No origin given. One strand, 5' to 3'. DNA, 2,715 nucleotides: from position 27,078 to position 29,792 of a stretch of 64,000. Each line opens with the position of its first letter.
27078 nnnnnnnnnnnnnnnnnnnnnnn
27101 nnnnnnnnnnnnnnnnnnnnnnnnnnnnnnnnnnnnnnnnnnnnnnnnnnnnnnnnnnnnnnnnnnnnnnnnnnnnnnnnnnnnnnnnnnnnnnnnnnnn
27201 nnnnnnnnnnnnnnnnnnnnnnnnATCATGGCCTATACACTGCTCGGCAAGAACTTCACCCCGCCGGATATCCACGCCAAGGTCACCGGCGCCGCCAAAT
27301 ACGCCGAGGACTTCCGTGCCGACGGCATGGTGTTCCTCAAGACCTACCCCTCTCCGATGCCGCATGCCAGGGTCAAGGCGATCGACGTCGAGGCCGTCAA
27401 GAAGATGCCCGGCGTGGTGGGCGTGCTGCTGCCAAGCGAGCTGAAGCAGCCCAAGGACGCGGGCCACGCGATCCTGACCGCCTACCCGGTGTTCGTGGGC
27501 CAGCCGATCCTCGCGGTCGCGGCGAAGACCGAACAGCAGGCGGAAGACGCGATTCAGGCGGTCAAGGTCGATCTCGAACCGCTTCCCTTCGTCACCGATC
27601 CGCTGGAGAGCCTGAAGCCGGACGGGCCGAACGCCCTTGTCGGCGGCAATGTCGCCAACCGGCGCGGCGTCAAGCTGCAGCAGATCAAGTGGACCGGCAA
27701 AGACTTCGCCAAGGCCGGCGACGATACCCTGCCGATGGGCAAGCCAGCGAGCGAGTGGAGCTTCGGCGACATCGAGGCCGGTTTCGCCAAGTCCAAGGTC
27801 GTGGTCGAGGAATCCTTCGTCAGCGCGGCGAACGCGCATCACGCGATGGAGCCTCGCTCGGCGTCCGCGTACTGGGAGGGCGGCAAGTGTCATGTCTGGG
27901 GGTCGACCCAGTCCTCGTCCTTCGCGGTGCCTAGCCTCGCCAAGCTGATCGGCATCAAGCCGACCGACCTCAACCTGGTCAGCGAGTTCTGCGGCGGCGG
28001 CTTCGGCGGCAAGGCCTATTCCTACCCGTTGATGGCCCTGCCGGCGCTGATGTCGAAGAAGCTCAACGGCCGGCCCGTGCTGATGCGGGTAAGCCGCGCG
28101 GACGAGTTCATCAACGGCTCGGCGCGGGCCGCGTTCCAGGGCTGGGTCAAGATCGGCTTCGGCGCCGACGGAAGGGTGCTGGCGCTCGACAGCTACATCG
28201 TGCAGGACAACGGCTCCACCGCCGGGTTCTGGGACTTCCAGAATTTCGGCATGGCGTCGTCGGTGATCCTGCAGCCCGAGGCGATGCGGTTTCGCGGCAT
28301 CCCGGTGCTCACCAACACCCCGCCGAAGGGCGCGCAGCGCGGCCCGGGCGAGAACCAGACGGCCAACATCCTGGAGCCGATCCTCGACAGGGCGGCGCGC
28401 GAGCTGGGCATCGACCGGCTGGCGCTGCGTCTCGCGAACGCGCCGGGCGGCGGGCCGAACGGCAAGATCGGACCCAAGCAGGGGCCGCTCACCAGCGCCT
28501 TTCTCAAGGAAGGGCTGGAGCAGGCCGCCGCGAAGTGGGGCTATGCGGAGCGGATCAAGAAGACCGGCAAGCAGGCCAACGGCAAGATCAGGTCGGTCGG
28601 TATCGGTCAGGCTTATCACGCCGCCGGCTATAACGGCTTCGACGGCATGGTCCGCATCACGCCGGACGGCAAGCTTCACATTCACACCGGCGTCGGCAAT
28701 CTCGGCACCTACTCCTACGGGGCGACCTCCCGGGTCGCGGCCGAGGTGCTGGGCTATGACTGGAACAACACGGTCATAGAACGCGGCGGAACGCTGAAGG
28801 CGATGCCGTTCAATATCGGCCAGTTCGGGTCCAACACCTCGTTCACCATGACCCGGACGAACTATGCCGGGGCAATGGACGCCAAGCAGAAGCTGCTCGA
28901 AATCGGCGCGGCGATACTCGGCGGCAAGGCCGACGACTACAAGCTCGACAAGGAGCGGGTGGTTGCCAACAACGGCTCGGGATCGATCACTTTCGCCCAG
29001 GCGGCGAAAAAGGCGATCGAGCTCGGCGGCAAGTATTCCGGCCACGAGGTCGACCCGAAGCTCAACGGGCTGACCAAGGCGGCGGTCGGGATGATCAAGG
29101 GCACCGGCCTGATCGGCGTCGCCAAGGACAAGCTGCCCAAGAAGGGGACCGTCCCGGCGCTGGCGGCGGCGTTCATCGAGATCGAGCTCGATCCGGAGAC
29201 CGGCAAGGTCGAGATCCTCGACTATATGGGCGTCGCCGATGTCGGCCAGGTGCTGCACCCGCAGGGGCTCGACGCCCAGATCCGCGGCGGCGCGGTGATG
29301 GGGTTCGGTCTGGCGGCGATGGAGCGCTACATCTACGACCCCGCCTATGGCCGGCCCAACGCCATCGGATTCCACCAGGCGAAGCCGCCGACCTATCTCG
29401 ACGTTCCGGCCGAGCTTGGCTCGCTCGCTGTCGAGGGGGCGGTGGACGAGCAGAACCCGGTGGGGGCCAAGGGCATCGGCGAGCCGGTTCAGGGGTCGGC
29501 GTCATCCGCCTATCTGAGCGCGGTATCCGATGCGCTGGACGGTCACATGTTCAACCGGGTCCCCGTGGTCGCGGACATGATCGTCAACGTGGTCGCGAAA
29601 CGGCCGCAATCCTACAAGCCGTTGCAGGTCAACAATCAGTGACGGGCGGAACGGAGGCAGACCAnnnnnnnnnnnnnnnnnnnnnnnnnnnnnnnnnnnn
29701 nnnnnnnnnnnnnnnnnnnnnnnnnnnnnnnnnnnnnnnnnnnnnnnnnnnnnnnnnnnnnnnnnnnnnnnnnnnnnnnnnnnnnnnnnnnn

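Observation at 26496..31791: Tat-exported PaoABC-like molybdoenzyme with a dedicated cytochrome b, a 48-aa peptide and an unknown 126-aa protein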

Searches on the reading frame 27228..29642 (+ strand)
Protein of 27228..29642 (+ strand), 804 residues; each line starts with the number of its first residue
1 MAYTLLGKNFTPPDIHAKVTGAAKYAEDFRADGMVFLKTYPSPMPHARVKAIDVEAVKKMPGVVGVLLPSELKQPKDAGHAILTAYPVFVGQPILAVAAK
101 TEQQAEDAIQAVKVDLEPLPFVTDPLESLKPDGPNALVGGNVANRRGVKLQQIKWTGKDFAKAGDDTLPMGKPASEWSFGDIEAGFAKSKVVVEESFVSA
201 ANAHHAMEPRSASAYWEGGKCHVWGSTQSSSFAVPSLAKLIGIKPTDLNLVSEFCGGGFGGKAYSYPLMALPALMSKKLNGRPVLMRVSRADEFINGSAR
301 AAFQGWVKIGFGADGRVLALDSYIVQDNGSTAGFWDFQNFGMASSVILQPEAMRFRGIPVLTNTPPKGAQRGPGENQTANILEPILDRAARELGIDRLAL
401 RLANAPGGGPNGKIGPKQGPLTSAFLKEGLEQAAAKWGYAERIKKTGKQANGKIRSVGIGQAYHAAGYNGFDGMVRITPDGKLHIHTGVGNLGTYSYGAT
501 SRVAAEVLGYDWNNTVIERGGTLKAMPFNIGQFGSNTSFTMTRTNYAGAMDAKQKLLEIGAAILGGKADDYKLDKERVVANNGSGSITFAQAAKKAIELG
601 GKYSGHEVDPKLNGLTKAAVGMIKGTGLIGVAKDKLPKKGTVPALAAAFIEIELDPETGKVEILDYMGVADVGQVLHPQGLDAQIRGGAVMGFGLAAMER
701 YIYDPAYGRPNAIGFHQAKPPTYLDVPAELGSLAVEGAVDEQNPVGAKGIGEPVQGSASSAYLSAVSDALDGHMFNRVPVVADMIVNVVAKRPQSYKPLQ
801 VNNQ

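Call 3: search_protein_families(library=pfam, proteins=[window:27228-29642:+], max_evalue=0.1)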
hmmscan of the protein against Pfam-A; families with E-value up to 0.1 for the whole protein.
window:27228-29642:+ (804 aa): 3 families
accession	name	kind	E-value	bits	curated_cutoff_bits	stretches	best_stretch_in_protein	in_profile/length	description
PF02738.23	MoCoBD_1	-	2.7e-55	187.6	27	1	176-405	12-244/244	Molybdopterin cofactor-binding domain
PF20256.3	MoCoBD_2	-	1.6e-41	143.1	27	1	433-727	2-283/283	Molybdopterin cofactor-binding domain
PF01315.27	Ald_Xan_dh_C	-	6.9e-19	68.6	31.3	1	20-120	1-110/110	Aldehyde oxidase and xanthine dehydrogenase, a/b hammerhead domain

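Call 4: search_protein_families(library=ncbifam, proteins=[window:27228-29642:+], max_evalue=0.1)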
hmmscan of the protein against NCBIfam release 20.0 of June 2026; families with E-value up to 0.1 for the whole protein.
window:27228-29642:+ (804 aa): 13 families
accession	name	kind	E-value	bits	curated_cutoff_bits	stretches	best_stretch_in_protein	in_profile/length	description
TIGR03194.1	4hydrxCoA_A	equivalog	9.7e-82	275.6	994.55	2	178-788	148-745/746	4-hydroxybenzoyl-CoA reductase subunit alpha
NF043082.1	XdhA_XDHase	equivalog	3e-81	273.7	780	3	176-591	160-581/758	xanthine dehydrogenase subunit XdhA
NF007426.0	PRK09970.1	equivalog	1e-76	258.6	916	3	175-583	162-575/761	xanthine dehydrogenase molybdenum-binding subunit XdhA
NF041018.1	glyceraldDH_alpha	equivalog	1.7e-71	241.6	790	2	176-785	161-740/741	glyceraldehyde dehydrogenase subunit alpha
NF041671.1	peri_hyde_PaoC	equivalog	2.1e-63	214.9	1180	3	173-595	159-566/735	aldehyde oxidoreductase molybdenum-binding subunit PaoC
TIGR03196.1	pucD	equivalog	4.2e-62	210.6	783.65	3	176-409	150-381/763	xanthine dehydrogenase subunit D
NF040766.1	CODH_aero_grp5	exception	2.9e-52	177.9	950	1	8-781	7-777/785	aerobic carbon-monoxide dehydrogenase large subunit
TIGR03311.1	Se_dep_XDH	equivalog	1.4e-48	165.6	830.45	3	180-547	315-670/848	selenium-dependent xanthine dehydrogenase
TIGR02965.1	xanthine_xdhB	equivalog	7.5e-48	163.3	849.5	2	162-770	129-729/758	xanthine dehydrogenase molybdopterin binding subunit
TIGR03313.1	Se_sel_red_Mo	hypoth_equivalog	1.2e-42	145.7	1101.9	1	5-770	167-931/951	molybdopterin-dependent oxidoreductase Mo/Fe-S-binding subunit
NF045668.1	pterin_aldehy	equivalog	5.3e-42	143.9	1100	3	183-493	343-653/905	molybdopterin-dependent aldehyde oxidoreductase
TIGR02416.1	CO_dehy_Mo_lg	equivalog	2.3e-39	135.2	991.15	2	19-336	6-319/770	aerobic carbon-monoxide dehydrogenase large subunit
TIGR02969.1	mam_aldehyde_ox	subfamily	1.2e-24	85.9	1912.3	3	177-402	715-944/1330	aldehyde oxidase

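Call 13: search_solved_structures(query=window:27228-29642:+, max_evalue=1e-10, show_alignments=0)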
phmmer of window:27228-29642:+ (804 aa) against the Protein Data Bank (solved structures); distinct sequences matched with E-value up to 1e-10: 42.
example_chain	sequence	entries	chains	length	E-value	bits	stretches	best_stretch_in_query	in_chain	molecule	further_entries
1rm6_A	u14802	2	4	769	2.3e-45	158.8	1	178-770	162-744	4-hydroxybenzoyl-CoA reductase alpha subunit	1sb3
4zoh_A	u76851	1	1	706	9.5e-45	156.7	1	176-601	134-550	Putative oxidoreductase molybdopterin-binding subunit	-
5g5h_C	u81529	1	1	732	9e-44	153.5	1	176-572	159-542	Aldehyde oxidoreductase molybdenum-binding subunit PaoC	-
5g5g_C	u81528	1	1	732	9.3e-43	150.1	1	176-572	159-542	PUTATIVE XANTHINE DEHYDROGENASE YAGS FAD-BINDING SUBUNIT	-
1t3q_B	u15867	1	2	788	1.5e-42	149.4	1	182-794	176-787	quinoline 2-oxidoreductase large subunit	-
7dqx_A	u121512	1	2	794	8.2e-42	147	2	178-574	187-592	6-hydroxypseudooxynicotine dehydrogenase complex subunit gamma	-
5y6q_C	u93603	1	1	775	1.3e-39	139.7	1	169-785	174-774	Aldehyde oxidase large subunit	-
8uem_A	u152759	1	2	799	6.6e-35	124.2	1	176-772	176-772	Carbon monoxide dehydrogenase (Large chain), CoxL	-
1n5w_B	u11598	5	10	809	2.8e-33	118.8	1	20-331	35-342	Carbon monoxide dehydrogenase large chain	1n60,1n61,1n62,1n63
1zxi_B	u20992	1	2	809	3.6e-33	118.4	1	20-331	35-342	Carbon monoxide dehydrogenase large chain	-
1sij_A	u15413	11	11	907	8.5e-29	103.9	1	185-492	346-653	Aldehyde oxidoreductase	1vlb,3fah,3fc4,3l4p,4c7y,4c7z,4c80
3hrd_A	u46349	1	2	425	4.2e-26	95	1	178-435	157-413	Nicotinate dehydrogenase large molybdopterin subunit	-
2w55_B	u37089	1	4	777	5e-25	91.5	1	171-764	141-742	XANTHINE DEHYDROGENASE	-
1jro_B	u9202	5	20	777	5.1e-25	91.5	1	171-764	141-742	xanthine dehydrogenase, chain B | XANTHINE DEHYDROGENASE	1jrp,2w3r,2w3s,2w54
1ffu_B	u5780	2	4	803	5.4e-25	91.4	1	19-404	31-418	CUTL, MOLYBDOPROTEIN OF CARBON MONOXIDE DEHYDROGENASE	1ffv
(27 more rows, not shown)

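Call 35: search_solved_structures(query=window:27228-29642:+, max_evalue=1e-40, show_alignments=3)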
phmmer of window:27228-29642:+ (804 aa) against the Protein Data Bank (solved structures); distinct sequences matched with E-value up to 1e-40: 6.
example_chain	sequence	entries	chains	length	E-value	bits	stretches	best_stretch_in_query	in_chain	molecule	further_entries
1rm6_A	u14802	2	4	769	2.3e-45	158.8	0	178-770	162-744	4-hydroxybenzoyl-CoA reductase alpha subunit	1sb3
4zoh_A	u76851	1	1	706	9.5e-45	156.7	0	176-601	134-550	Putative oxidoreductase molybdopterin-binding subunit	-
5g5h_C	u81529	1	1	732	9e-44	153.5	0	176-572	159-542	Aldehyde oxidoreductase molybdenum-binding subunit PaoC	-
5g5g_C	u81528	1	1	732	9.3e-43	150.1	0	176-572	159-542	PUTATIVE XANTHINE DEHYDROGENASE YAGS FAD-BINDING SUBUNIT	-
1t3q_B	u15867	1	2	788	1.5e-42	149.4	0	182-794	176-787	quinoline 2-oxidoreductase large subunit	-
7dqx_A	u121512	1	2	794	8.2e-42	147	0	178-574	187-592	6-hydroxypseudooxynicotine dehydrogenase complex subunit gamma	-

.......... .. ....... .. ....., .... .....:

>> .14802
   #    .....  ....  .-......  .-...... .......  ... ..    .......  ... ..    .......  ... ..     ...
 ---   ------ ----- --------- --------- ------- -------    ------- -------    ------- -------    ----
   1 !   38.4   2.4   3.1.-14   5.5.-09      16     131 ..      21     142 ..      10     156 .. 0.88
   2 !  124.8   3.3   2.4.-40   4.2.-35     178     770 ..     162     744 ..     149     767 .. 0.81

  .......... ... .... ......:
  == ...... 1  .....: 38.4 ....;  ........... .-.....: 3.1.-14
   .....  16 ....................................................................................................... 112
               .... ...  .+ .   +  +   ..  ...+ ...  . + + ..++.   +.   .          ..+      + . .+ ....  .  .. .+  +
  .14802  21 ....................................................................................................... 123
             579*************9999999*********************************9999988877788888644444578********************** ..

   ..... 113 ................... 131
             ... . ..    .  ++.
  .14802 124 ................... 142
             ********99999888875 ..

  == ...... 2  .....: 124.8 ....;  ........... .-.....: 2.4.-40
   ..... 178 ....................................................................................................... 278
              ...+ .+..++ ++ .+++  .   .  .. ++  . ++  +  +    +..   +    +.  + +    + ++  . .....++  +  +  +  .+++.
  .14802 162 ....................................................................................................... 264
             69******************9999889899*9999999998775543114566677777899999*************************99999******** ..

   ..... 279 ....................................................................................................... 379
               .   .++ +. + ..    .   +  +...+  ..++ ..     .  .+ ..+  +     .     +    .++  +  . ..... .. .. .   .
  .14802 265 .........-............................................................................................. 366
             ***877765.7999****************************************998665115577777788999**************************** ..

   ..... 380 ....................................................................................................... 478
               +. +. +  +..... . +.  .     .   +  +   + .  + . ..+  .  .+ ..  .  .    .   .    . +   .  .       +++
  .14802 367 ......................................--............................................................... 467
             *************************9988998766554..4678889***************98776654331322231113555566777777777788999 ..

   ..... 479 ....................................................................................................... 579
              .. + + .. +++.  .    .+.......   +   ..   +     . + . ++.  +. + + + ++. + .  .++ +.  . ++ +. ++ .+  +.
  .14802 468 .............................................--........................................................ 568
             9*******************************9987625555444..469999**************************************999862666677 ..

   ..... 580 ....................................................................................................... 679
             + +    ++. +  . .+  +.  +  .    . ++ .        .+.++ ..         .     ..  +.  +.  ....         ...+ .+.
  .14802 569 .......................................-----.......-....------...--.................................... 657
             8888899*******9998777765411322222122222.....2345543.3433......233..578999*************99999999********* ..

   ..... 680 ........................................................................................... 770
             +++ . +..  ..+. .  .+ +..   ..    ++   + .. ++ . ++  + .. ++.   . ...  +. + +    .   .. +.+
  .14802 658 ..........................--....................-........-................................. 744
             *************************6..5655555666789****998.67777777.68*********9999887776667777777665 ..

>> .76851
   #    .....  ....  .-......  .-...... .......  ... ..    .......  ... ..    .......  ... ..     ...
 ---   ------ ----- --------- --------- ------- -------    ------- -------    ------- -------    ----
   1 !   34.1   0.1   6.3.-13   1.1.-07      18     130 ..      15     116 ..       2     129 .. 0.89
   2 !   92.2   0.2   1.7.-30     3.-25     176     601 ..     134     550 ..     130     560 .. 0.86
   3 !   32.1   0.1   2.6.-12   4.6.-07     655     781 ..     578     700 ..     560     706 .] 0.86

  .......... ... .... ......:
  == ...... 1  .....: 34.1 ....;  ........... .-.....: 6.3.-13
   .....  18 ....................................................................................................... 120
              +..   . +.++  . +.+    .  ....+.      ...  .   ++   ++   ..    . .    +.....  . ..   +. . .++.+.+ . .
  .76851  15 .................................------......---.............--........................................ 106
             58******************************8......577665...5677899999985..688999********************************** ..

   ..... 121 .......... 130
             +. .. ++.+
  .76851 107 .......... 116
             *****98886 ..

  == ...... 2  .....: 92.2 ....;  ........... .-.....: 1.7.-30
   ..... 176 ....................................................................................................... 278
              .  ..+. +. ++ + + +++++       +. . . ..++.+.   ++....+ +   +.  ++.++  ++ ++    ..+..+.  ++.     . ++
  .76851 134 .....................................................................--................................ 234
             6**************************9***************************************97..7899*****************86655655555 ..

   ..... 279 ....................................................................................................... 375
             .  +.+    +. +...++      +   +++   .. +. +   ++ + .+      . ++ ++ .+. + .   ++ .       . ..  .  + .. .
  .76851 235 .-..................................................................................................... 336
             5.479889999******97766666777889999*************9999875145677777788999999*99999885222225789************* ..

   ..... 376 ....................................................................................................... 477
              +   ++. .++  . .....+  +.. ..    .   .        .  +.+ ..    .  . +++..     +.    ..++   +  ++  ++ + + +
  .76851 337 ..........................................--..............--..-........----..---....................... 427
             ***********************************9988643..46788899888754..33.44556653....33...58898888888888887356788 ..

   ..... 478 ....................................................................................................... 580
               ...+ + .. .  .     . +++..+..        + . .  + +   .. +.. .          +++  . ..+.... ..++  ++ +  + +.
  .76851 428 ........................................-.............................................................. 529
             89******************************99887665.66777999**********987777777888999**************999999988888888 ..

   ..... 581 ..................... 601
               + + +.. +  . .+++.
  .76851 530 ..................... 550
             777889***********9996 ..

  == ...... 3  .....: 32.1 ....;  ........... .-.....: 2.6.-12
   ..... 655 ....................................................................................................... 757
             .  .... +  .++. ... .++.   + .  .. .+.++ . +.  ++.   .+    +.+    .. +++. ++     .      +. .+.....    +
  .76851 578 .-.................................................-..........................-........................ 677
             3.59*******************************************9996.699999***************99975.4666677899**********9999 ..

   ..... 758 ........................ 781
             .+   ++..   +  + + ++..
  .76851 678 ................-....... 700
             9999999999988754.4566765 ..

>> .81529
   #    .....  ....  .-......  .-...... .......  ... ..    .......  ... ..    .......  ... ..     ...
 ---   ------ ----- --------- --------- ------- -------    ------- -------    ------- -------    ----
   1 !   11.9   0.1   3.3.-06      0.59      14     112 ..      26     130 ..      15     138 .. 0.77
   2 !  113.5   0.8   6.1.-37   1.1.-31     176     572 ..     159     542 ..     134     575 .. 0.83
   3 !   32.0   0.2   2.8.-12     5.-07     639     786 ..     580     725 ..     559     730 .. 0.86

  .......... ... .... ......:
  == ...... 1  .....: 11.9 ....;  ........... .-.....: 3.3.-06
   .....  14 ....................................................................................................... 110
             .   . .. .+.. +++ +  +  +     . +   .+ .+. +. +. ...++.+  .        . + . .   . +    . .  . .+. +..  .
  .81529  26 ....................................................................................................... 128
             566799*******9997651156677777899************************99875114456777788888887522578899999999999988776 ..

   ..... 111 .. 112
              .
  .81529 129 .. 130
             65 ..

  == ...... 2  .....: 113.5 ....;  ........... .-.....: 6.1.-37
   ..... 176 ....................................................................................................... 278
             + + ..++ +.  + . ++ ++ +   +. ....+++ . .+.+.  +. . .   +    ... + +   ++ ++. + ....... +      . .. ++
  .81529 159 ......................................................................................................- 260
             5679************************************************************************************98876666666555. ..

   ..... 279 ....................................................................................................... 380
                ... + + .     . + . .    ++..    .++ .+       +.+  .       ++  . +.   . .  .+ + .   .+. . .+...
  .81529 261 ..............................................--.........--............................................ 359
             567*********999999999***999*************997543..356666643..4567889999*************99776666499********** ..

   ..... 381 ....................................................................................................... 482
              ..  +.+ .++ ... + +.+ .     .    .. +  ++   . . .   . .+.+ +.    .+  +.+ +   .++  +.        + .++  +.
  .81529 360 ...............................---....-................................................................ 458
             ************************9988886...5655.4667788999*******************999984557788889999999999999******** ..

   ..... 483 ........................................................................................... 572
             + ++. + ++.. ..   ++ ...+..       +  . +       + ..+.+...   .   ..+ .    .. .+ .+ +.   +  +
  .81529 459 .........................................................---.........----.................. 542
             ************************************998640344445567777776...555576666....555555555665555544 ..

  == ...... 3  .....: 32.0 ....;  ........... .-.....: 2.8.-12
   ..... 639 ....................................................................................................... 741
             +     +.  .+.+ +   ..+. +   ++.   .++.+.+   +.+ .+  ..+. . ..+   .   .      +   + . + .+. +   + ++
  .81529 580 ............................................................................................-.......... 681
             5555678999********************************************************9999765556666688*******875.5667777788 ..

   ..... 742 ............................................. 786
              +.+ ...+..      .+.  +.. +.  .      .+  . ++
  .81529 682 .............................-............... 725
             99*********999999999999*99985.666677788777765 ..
